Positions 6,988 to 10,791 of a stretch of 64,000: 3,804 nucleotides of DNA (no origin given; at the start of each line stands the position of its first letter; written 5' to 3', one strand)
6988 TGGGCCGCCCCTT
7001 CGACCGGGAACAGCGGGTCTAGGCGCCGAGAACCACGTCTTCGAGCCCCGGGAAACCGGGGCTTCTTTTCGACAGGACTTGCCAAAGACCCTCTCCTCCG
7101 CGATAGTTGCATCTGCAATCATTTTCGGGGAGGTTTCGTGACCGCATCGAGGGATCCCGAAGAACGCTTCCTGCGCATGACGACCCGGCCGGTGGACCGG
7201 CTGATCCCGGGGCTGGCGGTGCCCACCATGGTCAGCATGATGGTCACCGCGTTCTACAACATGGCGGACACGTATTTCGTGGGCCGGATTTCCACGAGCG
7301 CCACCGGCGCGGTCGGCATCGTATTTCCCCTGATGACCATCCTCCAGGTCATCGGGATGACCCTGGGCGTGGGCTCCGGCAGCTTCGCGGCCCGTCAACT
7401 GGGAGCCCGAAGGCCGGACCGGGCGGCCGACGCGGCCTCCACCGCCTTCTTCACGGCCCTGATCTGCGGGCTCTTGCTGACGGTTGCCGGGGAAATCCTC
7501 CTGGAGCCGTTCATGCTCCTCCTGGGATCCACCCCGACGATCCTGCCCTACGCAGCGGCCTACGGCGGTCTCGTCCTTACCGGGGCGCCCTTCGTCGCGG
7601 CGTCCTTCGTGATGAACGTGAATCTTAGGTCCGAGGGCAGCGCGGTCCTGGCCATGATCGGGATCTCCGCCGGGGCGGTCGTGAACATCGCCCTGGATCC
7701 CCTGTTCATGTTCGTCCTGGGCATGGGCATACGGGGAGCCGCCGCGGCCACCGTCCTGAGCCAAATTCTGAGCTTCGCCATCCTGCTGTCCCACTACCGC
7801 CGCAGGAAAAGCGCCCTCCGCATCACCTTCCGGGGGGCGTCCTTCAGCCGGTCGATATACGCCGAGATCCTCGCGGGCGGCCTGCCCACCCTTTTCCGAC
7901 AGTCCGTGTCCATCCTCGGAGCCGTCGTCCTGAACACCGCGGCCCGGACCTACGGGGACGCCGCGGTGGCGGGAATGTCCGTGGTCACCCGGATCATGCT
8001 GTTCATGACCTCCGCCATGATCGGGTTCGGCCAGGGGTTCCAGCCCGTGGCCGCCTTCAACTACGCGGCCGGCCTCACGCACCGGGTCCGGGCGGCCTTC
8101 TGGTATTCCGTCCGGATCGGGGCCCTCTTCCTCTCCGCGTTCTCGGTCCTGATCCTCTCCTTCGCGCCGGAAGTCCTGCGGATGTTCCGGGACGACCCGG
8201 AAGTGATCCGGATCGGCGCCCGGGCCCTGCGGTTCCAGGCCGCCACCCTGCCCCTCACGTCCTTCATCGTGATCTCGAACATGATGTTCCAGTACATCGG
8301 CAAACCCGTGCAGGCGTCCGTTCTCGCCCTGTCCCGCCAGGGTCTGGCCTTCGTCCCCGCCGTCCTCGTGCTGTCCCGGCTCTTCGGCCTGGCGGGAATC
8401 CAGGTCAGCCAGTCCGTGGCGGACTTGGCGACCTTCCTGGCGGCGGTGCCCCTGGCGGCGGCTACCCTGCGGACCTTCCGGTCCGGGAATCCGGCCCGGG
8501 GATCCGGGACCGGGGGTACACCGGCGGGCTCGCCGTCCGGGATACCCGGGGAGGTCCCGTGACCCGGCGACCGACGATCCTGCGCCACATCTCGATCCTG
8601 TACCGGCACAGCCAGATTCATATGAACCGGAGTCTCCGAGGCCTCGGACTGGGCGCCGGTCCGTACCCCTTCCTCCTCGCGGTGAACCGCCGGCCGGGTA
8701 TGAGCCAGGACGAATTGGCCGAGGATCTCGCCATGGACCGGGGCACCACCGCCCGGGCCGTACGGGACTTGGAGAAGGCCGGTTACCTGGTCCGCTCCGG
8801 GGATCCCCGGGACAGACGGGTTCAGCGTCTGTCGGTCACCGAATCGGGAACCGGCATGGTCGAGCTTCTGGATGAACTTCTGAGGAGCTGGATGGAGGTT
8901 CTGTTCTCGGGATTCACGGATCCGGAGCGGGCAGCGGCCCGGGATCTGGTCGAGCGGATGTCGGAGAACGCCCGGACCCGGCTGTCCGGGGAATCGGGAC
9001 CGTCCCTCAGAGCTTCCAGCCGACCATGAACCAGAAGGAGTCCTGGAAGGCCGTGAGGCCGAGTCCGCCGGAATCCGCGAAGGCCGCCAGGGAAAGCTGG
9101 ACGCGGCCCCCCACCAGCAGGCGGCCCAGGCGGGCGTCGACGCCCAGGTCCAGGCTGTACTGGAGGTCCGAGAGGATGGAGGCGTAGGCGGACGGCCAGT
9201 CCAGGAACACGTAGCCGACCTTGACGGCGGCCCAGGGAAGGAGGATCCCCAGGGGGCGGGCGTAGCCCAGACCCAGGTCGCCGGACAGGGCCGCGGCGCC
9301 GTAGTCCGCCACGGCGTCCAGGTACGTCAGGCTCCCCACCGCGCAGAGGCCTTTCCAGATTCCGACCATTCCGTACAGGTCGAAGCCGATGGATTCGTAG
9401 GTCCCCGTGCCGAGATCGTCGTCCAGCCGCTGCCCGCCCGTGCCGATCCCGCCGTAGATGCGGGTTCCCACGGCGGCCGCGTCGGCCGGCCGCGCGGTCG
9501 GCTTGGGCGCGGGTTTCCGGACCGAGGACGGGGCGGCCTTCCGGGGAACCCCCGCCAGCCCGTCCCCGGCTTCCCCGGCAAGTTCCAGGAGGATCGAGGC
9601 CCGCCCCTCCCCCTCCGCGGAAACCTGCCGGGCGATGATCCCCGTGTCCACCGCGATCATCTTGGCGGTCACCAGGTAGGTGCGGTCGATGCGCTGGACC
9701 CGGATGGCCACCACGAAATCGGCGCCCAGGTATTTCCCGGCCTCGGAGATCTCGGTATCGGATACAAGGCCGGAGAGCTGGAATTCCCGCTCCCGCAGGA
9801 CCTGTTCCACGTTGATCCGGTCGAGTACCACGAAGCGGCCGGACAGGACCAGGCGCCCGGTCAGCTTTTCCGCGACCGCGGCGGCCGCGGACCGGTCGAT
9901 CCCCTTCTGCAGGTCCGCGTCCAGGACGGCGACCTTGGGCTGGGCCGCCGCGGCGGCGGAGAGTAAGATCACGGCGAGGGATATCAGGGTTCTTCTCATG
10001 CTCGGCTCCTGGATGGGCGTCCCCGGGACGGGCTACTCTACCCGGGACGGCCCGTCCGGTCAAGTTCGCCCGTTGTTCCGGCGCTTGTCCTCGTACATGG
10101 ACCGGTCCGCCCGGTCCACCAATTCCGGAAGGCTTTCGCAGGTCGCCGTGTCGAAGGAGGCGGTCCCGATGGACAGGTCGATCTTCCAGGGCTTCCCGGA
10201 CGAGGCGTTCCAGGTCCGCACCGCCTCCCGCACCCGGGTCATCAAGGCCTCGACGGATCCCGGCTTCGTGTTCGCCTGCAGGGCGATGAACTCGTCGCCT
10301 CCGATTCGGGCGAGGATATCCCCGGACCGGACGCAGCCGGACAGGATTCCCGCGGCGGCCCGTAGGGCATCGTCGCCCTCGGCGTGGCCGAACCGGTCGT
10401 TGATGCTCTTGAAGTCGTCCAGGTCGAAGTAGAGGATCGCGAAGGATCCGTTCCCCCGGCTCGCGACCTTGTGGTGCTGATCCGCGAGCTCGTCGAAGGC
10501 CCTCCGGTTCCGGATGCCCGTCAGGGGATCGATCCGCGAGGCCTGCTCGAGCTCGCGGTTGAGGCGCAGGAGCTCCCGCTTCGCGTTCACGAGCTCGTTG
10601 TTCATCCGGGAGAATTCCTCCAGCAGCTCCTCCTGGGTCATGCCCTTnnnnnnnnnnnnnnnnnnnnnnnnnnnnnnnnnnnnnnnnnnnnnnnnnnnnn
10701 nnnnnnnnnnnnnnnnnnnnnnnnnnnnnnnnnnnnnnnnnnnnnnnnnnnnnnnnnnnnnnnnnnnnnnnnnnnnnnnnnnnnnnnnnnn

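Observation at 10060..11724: CarH-type B12 photoreceptor module with no DNA-binding domain, paired with a sensor-less GGDEF cyclase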

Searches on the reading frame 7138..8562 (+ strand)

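Call 3: search_protein_families(library=pfam, proteins=[window:7138-8562:+], max_evalue=0.01)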
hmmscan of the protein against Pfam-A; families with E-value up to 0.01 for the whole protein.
window:7138-8562:+ (474 aa): 1 family
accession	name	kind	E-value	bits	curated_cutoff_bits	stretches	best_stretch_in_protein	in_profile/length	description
PF01554.23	MatE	-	4.3e-42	144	24.9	2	29-189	1-161/161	MatE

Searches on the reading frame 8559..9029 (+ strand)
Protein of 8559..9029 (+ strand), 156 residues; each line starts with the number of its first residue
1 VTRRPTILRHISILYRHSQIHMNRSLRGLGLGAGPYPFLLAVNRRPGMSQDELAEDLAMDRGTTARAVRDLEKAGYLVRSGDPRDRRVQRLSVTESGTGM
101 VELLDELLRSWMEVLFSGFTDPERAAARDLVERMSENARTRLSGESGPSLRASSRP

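Call 3: search_protein_families(library=pfam, proteins=[window:8559-9029:+], max_evalue=0.01)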
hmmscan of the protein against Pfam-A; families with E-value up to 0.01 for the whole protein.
window:8559-9029:+ (156 aa): 9 families
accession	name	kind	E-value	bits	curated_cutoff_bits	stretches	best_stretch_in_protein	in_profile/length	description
PF12802.13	MarR_2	-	1e-11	45.3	27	1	36-87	8-60/61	MarR family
PF01047.28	MarR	-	3.9e-11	43.1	24.6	1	41-88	11-58/59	MarR family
PF13463.12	HTH_27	-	4.4e-09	36.9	22.2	1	42-97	12-68/68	Winged helix DNA-binding domain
PF13412.12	HTH_24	-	1.2e-07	31.6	21.9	1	41-77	11-47/48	Winged helix-turn-helix DNA-binding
PF13730.12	HTH_36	-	2.5e-05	24.4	25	1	47-77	22-55/55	Helix-turn-helix domain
PF09339.16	HTH_IclR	-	4.2e-05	23.7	22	1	44-79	14-50/52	IclR helix-turn-helix domain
PF13545.12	HTH_Crp_2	-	0.00028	21.2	27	1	47-79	22-55/70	Crp-like helix-turn-helix domain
PF25213.1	HVO_A0261_N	-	0.00073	19.8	35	1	40-108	17-78/86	HVO_A0261 N-terminal domain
PF08279.18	HTH_11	-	0.0013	19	25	1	43-79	12-47/55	HTH domain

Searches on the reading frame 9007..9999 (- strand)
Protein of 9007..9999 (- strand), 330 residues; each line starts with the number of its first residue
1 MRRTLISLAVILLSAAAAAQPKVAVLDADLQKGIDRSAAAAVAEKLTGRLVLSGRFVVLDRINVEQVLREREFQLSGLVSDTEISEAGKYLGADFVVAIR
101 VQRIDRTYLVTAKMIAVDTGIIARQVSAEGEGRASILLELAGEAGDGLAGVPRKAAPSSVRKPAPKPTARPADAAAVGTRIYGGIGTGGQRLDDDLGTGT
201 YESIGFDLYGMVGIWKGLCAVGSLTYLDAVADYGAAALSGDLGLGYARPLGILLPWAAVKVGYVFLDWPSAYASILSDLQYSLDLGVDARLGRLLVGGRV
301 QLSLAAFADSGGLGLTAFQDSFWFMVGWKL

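Call 3: search_protein_families(library=pfam, proteins=[window:9007-9999:-], max_evalue=0.01)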
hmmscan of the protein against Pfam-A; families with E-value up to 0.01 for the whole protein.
window:9007-9999:- (330 aa): 3 families
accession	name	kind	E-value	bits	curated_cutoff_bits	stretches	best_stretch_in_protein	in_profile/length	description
PF03783.19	CsgG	-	8.8e-07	28.9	20.8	1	37-101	35-98/210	Curli production assembly/transport component CsgG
PF13036.11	LpoB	-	9.9e-05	22.7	22.3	1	41-122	49-139/147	Peptidoglycan-synthase activator LpoB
PF11684.13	DUF3280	-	0.00063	20.5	30.1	1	37-127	27-115/138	Protein of unknown function (DUF2380)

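Call 5: search_protein_families(library=ncbifam, proteins=[window:9007-9999:-], max_evalue=0.01)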
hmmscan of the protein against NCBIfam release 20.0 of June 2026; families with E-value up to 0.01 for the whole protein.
window:9007-9999:- (330 aa): 1 family
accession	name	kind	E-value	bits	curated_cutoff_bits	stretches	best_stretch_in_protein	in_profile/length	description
TIGR02722.1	lp_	equivalog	4.1e-06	26.9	110.55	1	39-122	87-179/189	penicillin-binding protein activator LpoB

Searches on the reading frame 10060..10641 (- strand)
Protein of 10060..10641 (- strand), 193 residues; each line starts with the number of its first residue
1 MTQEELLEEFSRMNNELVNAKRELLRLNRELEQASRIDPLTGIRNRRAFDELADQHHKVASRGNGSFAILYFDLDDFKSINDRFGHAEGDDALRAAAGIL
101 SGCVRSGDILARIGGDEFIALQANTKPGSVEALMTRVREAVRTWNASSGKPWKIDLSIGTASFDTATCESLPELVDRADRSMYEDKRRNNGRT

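Call 3: search_protein_families(library=pfam, proteins=[window:10060-10641:-], max_evalue=0.01)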
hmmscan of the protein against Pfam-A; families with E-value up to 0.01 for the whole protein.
window:10060-10641:- (193 aa): 1 family
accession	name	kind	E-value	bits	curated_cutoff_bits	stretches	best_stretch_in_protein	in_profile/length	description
PF00990.26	GGDEF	-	2.3e-38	132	23.8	1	37-190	3-159/161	Diguanylate cyclase, GGDEF domain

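Call 5: search_protein_families(library=ncbifam, proteins=[window:10060-10641:-], max_evalue=0.01)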
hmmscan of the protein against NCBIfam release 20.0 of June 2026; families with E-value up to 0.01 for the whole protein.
window:10060-10641:- (193 aa): 21 families
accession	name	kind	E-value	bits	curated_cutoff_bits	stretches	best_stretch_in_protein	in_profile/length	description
NF007423.1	PRK09966.1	equivalog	2.4e-40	138.6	325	1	5-186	209-390/390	diguanylate cyclase DgcN/YfiN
TIGR00254.1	GGDEF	domain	3.5e-40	137.5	37.4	1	31-192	1-163/168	diguanylate cyclase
NF038266.1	diguan_SiaD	equivalog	8.9e-39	133.4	290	1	21-188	80-247/252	biofilm regulation diguanylate cyclase SiaD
NF007380.0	PRK09894.1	equivalog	3.4e-34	118.6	256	1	8-188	101-279/296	diguanylate cyclase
NF007135.0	PRK09581.1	equivalog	1.5e-30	106.4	474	1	27-189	285-448/457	PleD family two-component system response regulator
NF007474.0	PRK10060.1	equivalog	9.5e-27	93.5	782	1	29-190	231-389/663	cyclic di-GMP phosphodiesterase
NF041606.1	dguan_cyc_DgcA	equivalog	2.9e-26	92.2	370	1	31-192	174-333/340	diguanylate cyclase DgcA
NF051473.1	DigCycDgcsShew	equivalog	6.6e-26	91.4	400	1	29-187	129-282/291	diguanylate cyclase DgcS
NF047654.1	DiguCycDgcRLepto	equivalog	2.8e-25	88.8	500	1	26-189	124-289/295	diguanylate cyclase DgcR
NF007599.0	PRK10245.1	equivalog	2.8e-25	88.6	402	1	26-193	201-367/371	diguanylate cyclase AdrA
NF007298.0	PRK09776.1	equivalog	1e-24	86.6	1135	1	26-191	675-840/1111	diguanylate cyclase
NF045675.1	PhdiestaseDibA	equivalog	9.9e-24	83.6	980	1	27-188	195-356/623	phosphodiesterase DibA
NF040885.1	diguan_DgcJ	equivalog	3.6e-23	82.1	500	1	17-190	323-490/493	diguanylate cyclase DgcJ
NF011955.1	PRK15426.1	equivalog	7.3e-23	80.5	408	1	24-188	387-553/564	cellulose biosynthesis regulator diguanylate cyclase DgcQ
NF053781.1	cdiGMPphdstlr2612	equivalog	2.1e-18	65.4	1600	1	25-192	830-998/1268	Tlr1612 family c-di-GMP phosphodiesterase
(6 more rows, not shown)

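Call 52: list_cluster_members(proteins=[P0001, window:10060-10641:-, P0005, P0002])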
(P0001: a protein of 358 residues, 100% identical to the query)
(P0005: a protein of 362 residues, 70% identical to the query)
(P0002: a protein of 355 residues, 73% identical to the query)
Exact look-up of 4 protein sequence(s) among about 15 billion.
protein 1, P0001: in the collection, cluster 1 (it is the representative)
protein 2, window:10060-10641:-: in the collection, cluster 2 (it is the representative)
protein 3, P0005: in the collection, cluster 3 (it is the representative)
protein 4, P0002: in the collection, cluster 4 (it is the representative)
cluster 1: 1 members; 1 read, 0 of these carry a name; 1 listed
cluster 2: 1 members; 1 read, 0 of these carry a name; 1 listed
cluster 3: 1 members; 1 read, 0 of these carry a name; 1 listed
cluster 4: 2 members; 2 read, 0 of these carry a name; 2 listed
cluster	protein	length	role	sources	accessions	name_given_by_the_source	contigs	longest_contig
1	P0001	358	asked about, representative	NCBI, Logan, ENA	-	-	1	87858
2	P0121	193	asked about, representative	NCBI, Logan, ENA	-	-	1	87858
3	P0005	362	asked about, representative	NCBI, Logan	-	-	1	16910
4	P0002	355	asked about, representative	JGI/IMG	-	-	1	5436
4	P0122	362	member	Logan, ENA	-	-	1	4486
